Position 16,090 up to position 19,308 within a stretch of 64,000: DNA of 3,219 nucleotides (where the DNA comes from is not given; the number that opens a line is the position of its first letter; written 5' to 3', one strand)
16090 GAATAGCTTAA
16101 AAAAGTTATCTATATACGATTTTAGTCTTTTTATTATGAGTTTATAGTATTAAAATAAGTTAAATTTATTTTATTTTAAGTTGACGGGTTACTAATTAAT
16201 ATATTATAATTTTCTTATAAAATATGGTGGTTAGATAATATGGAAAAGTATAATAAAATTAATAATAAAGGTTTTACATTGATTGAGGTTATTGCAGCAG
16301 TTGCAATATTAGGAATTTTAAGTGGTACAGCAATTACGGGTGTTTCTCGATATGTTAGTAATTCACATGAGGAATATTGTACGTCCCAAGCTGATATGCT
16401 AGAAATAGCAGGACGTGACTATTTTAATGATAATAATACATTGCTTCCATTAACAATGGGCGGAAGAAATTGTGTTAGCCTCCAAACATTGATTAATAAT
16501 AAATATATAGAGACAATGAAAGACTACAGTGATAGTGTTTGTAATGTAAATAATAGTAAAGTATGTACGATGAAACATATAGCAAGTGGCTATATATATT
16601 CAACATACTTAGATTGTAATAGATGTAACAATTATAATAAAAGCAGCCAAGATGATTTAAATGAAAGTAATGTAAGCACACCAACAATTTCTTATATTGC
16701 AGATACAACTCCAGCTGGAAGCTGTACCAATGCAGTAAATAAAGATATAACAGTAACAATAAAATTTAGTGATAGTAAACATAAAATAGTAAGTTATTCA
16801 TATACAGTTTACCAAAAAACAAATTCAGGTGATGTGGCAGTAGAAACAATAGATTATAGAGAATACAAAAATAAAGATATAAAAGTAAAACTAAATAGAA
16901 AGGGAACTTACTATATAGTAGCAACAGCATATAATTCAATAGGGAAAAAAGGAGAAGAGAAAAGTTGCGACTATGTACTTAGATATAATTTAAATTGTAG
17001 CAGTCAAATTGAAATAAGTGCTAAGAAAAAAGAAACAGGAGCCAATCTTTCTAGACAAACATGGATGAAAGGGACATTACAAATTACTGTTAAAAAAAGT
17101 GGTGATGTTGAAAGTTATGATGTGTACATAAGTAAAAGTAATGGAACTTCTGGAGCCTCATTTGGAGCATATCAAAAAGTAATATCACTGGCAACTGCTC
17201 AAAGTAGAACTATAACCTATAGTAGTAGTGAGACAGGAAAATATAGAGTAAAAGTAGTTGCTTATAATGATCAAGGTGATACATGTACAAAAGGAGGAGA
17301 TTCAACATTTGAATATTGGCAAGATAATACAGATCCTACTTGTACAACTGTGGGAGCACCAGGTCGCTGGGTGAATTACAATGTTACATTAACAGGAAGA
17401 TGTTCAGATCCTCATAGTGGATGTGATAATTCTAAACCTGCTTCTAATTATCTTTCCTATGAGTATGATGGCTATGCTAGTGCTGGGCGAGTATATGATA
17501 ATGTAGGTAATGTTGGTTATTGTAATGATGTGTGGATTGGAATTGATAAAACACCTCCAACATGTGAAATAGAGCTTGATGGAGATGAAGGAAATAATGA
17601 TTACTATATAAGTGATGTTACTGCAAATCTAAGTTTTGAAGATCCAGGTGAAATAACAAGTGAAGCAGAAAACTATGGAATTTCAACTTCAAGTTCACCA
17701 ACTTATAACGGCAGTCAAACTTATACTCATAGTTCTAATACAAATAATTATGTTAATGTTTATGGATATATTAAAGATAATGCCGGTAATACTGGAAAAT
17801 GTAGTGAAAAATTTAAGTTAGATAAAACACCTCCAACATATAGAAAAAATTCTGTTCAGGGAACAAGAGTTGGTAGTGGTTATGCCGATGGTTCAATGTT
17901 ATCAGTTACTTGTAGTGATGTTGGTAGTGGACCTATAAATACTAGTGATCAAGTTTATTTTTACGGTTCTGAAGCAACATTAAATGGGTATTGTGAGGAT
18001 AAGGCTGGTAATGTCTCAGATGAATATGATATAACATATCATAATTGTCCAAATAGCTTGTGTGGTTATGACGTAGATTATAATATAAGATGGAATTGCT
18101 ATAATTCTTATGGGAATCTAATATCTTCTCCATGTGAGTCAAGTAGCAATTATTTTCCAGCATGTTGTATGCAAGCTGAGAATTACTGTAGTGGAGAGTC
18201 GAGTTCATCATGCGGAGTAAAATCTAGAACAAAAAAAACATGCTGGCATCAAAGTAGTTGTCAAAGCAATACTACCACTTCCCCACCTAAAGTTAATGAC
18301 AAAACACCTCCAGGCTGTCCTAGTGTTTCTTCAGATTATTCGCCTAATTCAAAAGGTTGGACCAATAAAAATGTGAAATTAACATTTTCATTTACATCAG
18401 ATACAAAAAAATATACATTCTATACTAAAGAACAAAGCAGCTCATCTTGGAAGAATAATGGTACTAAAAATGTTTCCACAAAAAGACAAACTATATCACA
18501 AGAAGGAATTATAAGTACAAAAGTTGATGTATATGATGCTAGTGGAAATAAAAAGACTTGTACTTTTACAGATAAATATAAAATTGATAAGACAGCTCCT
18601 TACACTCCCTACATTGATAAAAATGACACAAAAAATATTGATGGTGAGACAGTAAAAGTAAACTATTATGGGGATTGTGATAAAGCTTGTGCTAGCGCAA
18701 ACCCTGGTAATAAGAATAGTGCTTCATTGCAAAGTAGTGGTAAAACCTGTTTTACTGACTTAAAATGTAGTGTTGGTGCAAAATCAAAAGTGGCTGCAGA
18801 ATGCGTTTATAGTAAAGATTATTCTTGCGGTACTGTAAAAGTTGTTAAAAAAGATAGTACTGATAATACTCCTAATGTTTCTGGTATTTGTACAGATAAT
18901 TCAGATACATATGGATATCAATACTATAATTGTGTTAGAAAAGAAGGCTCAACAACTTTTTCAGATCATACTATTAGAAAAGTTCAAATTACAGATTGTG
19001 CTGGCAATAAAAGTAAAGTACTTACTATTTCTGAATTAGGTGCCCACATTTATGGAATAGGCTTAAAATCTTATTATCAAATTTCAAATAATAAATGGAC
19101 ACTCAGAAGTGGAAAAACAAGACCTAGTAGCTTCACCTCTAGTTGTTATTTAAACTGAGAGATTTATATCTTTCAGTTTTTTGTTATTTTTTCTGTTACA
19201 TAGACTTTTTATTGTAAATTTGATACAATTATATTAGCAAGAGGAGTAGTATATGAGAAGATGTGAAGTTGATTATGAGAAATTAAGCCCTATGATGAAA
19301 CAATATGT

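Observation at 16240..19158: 972-aa Cys-rich modular giant pilin with four repeated DKTPP/DKTAP-delimited modules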

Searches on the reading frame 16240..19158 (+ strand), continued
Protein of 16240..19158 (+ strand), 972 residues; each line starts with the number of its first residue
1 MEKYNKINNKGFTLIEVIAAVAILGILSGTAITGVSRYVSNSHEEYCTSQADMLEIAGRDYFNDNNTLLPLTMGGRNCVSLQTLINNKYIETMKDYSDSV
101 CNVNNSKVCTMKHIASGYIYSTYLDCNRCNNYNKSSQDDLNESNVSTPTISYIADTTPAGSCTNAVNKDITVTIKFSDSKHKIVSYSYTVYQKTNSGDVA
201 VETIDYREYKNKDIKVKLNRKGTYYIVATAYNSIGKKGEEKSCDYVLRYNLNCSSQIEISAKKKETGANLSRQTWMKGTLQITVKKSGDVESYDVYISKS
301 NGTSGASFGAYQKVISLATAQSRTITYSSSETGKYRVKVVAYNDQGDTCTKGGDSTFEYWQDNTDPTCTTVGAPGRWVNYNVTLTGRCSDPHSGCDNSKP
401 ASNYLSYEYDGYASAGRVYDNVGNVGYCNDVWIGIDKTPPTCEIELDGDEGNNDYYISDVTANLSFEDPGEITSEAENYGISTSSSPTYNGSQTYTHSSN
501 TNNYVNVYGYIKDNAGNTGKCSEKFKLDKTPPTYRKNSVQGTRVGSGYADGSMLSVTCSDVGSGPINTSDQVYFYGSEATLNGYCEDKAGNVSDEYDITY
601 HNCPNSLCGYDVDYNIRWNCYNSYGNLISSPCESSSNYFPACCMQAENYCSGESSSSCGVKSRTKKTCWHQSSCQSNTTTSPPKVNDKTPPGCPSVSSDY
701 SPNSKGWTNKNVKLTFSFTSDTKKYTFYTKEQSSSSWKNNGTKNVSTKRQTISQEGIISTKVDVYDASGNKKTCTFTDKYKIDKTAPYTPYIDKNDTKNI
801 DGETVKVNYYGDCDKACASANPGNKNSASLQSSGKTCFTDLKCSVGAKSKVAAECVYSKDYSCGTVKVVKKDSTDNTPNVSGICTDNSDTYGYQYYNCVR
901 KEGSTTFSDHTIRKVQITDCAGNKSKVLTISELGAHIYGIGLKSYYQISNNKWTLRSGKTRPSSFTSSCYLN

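Call 63: search_protein_families(library=pfam, proteins=[P0045, P0013, P0071, P0082, P0067], max_evalue=0.01)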
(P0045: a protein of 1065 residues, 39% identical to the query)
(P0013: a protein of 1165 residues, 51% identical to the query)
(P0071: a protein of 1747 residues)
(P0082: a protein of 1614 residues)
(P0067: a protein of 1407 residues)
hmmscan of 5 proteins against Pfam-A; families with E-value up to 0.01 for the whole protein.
P0045 (1065 aa): 3 families
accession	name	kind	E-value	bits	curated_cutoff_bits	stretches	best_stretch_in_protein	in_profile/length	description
PF07963.17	N_methyl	-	6.4e-08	32.3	21.2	1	10-34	2-26/27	Prokaryotic N-terminal methylation motif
PF24893.1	DUF7743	-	2.8e-07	30.7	27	1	727-839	5-106/120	Domain of unknown function (DUF7743)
PF19077.6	Big_13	-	8.5e-05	23.4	27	0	564-615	49-101/102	Bacterial Ig-like domain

P0013 (1165 aa): 2 families
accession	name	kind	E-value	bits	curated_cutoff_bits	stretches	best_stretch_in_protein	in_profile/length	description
PF07963.17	N_methyl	-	2e-07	30.7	21.2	1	1-27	1-27/27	Prokaryotic N-terminal methylation motif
PF12245.14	Big_3_2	-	6.4e-05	23.6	23.3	0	705-728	98-122/122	Bacterial Ig-like domain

P0071 (1747 aa): 4 families
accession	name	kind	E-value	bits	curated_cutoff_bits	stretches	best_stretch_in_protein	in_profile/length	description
PF07963.17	N_methyl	-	1.1e-07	31.5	21.2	1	7-32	1-26/27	Prokaryotic N-terminal methylation motif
PF12245.14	Big_3_2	-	7.6e-07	29.8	23.3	0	1270-1296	95-121/122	Bacterial Ig-like domain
PF16403.11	Bact_surface_Ig-like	-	1e-05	25.9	27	1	278-315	34-71/71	Bacterial surface protein, Ig-like domain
PF24893.1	DUF7743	-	0.0013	18.8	27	0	1650-1691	2-42/120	Domain of unknown function (DUF7743)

P0082 (1614 aa): 2 families
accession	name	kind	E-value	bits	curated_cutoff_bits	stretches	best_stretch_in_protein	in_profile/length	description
PF07963.17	N_methyl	-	2.9e-07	30.2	21.2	1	1-27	1-27/27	Prokaryotic N-terminal methylation motif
PF12245.14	Big_3_2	-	0.00016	22.3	23.3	0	892-914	100-122/122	Bacterial Ig-like domain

P0067 (1407 aa): 6 families
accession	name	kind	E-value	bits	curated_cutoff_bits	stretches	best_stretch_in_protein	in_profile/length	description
PF14430.11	Imm1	-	6.9e-08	33.7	22.4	0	881-916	68-103/125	Immunity protein Imm1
PF07963.17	N_methyl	-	5.1e-07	29.4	21.2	1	1-27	1-27/27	Prokaryotic N-terminal methylation motif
PF12245.14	Big_3_2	-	9.1e-07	29.5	23.3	0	368-389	101-121/122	Bacterial Ig-like domain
PF09112.15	N-glycanase_N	-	0.00059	20.1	22.4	0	357-388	45-76/177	Peptide-N-glycosidase F, N terminal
PF19335.5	HMBD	-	0.0037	17.6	23.6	0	666-681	8-23/28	Heavy metal binding domain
PF10726.14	DUF2518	-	0.0067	16.5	25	0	667-687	73-93/145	Protein of function (DUF2518)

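Call 74: find_encoding_contigs(protein=P0065, flank=6000, max_places=2)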
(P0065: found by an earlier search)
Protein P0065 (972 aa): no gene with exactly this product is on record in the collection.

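Call 75: find_related_loci(query=window:16240-19155:+, collection=metagenome_contigs, flank=6000)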
Query window:16240-19155:+ (972 aa) in metagenome_contigs; peptide patterns used: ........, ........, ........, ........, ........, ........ (x = any residue, [..] = any of these).
104 stretches matched a pattern, but none encodes a relative of the query by tblastn (E <= 1e-3).

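Call 80: find_encoding_contigs(protein=P0011, flank=10000, max_places=1)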
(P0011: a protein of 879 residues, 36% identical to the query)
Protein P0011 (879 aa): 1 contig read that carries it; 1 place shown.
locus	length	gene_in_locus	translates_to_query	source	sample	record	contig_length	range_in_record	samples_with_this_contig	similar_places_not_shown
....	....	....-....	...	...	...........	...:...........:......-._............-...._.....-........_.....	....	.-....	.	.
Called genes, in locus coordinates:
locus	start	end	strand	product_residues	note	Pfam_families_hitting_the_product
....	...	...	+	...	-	-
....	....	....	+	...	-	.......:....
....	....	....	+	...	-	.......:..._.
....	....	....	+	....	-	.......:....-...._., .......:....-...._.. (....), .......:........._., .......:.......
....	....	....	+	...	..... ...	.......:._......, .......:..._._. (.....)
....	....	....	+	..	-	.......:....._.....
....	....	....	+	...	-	?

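Call 81: find_encoding_contigs(protein=P0012, flank=10000, max_places=1)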
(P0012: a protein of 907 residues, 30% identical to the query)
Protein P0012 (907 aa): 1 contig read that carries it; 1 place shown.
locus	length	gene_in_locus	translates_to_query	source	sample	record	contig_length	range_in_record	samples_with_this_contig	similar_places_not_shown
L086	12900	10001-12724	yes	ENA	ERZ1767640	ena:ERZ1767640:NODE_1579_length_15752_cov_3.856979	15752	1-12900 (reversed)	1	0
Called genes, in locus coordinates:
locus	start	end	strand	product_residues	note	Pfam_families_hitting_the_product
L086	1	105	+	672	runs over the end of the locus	PF00535:Glycos_transf_2, PF13641:Glyco_tranf_2_3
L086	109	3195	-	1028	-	PF00535:Glycos_transf_2, PF10111:Glyco_tranf_2_2, PF13641:Glyco_tranf_2_3 (weak), PF00702:Hydrolase (weak), PF13419:HAD_2 (weak)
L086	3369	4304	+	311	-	PF00781:DAGK_cat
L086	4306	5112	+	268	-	PF09997:DUF2238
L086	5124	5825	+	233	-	-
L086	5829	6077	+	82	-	PF12637:TSCPD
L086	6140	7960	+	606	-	PF00122:E1-E2_ATPase, PF00702:Hydrolase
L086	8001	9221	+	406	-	PF01183:Glyco_hydro_25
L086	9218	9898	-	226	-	PF17774:YlmH_RBD, PF01479:S4 (faint)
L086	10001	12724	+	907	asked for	PF07963:N_methyl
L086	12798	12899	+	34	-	?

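Call 82: find_encoding_contigs(protein=P0009, flank=10000, max_places=1)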
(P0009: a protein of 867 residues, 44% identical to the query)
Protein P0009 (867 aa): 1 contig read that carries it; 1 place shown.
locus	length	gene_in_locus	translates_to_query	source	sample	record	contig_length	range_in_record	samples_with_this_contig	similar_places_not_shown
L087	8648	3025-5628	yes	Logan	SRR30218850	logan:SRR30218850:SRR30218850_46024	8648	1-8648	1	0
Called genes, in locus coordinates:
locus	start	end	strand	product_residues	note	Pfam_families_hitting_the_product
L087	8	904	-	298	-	PF04055:Radical_SAM, PF13353:Fer4_12 (weak)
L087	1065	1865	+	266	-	PF01148:CTP_transf_1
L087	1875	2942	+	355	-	PF02163:Peptidase_M50, PF00595:PDZ (weak), PF13180:PDZ_2, PF17820:PDZ_6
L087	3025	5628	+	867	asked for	PF07963:N_methyl (weak), PF12245:Big_3_2 (faint)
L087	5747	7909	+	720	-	PF17764:PriA_3primeBD, PF00270:DEAD, PF04851:ResIII, PF13604:AAA_30 (weak), PF18319:Zn_ribbon_PriA, PF00271:Helicase_C, PF18074:PriA_C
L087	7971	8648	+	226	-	?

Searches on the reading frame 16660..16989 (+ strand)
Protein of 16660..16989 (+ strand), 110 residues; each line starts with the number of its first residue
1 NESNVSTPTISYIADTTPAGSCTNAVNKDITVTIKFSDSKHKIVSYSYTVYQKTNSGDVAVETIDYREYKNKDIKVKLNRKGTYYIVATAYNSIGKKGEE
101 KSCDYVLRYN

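Call 32: search_protein_families(library=pfam, proteins=[window:16660-16989:+], max_evalue=5)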
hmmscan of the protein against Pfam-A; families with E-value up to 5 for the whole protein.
seq(110 aa): 2 families
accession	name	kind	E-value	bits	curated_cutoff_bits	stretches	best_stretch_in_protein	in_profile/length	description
PF00801.26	PKD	-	0.045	14.2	23.5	1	23-97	10-72/80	PKD domain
PF18938.6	aRib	-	0.098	12.9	27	1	26-53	44-71/71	Atypical Rib domain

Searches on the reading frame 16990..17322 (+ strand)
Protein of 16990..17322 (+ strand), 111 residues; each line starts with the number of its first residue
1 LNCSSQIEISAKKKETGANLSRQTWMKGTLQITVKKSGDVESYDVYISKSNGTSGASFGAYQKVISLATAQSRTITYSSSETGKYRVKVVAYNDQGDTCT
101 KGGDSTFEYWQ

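Call 32: search_protein_families(library=pfam, proteins=[window:16990-17322:+], max_evalue=5)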
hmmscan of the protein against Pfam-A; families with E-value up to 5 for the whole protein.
seq(111 aa): 6 families
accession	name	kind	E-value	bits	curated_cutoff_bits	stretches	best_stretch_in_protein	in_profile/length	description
PF07495.19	Y_Y_Y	-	0.0035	17.6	26.6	1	63-97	19-52/65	Y_Y_Y domain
PF04151.21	PPC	-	0.0078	17.5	25.9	1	28-89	13-68/70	Bacterial pre-peptidase C-terminal domain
PF00801.26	PKD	-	0.0089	16.4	23.5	1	70-97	44-71/80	PKD domain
PF08329.16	ChitinaseA_N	-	0.068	13.3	21.2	1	52-102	49-100/133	Chitinase A, N-terminal domain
PF14466.11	PLCC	-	0.09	12.8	24.2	1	28-48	34-54/153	PLAT/LH2 and C2-like Ca2+-binding lipoprotein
PF00041.27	fn3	-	0.14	12.8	25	1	35-98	24-75/84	Fibronectin type III domain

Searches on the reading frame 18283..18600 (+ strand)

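Call 32: search_protein_families(library=pfam, proteins=[window:18283-18600:+], max_evalue=5)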
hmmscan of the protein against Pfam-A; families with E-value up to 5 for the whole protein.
seq(106 aa): 2 families
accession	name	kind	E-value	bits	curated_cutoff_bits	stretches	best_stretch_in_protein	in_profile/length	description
PF12286.13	DUF3622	-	0.1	13.4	22.2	1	39-73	2-35/71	Protein of unknown function (DUF3622)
PF02494.22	HYR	-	0.27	12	21.7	1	73-96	55-78/81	HYR domain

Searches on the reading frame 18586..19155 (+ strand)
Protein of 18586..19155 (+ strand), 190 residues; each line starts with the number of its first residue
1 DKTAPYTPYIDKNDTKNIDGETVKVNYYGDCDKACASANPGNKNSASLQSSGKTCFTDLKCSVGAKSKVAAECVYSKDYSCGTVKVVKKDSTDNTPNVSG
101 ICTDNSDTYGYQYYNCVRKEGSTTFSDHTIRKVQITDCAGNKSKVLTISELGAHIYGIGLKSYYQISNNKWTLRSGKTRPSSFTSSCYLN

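Call 32: search_protein_families(library=pfam, proteins=[window:18586-19155:+], max_evalue=5)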
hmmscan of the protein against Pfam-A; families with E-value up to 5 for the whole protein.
seq(190 aa): 1 family
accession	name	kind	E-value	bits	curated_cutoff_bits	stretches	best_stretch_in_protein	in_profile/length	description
PF00105.24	zf-C4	-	2.1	9.3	21.1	1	100-143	4-44/70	Double treble clef zinc finger, C4 type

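Call 45: find_homologous_proteins(query=window:18586-19155:+, max_evalue=0.01)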
Query window:18586-19155:+: 90 candidates shared short words with the query, none scored E <= 0.01.
